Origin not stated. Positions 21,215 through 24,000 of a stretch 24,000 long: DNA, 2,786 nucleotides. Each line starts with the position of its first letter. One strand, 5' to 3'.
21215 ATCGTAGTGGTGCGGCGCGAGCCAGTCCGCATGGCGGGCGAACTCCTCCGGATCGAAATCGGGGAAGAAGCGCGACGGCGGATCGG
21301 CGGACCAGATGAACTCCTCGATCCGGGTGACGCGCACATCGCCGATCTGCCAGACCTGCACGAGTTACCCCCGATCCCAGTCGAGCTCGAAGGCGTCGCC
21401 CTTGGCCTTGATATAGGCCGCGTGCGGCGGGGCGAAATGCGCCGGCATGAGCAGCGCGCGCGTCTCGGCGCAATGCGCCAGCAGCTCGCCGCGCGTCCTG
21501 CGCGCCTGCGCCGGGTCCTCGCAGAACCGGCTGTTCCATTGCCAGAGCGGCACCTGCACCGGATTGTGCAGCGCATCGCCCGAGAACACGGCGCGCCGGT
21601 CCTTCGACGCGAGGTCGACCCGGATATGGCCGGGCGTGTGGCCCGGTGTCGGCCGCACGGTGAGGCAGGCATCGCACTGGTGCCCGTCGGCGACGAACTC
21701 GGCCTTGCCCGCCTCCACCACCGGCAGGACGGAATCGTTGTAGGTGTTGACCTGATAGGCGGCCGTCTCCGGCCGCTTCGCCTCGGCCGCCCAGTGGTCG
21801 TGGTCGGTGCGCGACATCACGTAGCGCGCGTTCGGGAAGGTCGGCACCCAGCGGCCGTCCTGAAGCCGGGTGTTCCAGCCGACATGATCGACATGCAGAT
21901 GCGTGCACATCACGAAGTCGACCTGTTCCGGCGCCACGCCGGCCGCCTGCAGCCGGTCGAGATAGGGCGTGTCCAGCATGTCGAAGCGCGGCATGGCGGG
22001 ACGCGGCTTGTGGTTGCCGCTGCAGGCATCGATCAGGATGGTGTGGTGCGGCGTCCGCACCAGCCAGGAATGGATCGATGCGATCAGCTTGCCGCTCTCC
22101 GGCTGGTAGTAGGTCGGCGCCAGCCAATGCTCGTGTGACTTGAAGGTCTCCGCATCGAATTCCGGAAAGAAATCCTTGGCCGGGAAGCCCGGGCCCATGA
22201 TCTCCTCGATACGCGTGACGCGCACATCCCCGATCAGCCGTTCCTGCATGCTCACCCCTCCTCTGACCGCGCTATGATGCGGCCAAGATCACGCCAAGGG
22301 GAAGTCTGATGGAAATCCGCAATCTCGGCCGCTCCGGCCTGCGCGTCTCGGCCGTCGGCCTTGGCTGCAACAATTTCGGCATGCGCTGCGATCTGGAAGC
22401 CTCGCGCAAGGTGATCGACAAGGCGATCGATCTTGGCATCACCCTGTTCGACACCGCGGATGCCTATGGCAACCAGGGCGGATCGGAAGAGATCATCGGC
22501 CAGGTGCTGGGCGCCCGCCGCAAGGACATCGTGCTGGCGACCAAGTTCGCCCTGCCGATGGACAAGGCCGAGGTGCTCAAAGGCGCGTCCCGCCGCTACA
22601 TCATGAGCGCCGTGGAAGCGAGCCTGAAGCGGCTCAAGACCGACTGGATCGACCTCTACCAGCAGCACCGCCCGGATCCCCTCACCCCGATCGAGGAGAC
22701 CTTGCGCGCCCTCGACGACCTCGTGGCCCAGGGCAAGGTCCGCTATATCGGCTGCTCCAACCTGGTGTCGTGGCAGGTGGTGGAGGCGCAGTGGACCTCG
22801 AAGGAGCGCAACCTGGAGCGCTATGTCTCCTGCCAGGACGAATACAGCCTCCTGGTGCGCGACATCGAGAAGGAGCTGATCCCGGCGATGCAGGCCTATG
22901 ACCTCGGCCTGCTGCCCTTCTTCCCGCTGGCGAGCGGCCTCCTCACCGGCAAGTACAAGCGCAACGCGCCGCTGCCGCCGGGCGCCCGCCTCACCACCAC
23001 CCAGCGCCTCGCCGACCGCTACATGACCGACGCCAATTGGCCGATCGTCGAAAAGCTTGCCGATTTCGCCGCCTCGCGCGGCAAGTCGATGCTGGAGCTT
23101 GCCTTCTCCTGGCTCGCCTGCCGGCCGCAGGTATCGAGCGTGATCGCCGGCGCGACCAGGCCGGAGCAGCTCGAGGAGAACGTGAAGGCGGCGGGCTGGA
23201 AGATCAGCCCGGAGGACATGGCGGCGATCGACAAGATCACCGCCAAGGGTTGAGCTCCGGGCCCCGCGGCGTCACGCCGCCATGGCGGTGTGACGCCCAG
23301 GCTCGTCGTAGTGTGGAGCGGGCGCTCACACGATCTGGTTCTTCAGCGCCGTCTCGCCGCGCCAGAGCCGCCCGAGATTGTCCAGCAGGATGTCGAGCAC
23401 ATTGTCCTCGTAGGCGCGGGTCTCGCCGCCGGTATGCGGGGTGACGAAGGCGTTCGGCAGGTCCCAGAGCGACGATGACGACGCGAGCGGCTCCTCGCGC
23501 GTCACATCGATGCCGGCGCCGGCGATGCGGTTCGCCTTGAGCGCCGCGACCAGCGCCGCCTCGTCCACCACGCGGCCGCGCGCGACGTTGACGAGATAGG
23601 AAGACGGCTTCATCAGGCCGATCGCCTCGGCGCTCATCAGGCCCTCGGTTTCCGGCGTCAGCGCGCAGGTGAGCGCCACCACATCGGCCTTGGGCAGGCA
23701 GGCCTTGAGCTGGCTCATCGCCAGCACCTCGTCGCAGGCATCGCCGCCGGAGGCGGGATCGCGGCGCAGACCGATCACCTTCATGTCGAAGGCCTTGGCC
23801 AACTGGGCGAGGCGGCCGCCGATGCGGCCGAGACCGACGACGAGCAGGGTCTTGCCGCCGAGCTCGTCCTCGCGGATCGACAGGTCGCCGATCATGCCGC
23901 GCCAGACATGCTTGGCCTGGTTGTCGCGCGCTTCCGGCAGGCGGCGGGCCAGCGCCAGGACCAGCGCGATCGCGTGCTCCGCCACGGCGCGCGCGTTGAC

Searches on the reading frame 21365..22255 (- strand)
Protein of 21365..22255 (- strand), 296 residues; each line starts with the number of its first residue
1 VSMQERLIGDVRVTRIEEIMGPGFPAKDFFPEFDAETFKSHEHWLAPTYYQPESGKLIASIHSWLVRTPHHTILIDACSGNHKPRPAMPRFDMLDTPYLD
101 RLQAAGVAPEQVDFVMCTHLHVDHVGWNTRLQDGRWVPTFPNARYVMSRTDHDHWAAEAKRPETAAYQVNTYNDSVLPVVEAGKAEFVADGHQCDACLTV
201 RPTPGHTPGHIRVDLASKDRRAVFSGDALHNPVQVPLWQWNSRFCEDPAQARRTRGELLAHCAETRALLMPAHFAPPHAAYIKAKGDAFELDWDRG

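Call 12: search_protein_families(library=pfam, proteins=[window:21365-22255:-], max_evalue=0.001)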
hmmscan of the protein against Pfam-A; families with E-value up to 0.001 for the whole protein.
window:21365-22255:- (296 aa): 1 family
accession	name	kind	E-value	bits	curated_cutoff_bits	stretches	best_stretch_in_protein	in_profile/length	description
PF00753.33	Lactamase_B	-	3.3e-22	79.8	22.7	1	61-239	6-161/196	Metallo-beta-lactamase superfamily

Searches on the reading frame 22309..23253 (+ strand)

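Call 12: search_protein_families(library=pfam, proteins=[window:22309-23253:+], max_evalue=0.001)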
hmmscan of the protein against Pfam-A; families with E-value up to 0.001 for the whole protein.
window:22309-23253:+ (314 aa): 1 family
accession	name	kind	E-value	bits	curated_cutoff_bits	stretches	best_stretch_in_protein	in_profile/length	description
PF00248.27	Aldo_ket_red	-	7e-71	239.1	24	1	16-310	2-289/291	Aldo/keto reductase family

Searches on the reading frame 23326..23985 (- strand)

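Call 13: search_protein_families(library=pfam, proteins=[window:23326-23985:-], max_evalue=0.001)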
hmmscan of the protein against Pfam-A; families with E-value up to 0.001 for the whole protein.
window:23326-23985:- (219 aa): 1 family
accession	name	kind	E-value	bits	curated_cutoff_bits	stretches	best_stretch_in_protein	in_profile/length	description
PF02826.25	2-Hacid_dh_C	-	5.1e-55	186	25.1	1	6-186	1-178/178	D-isomer specific 2-hydroxyacid dehydrogenase, NAD binding domain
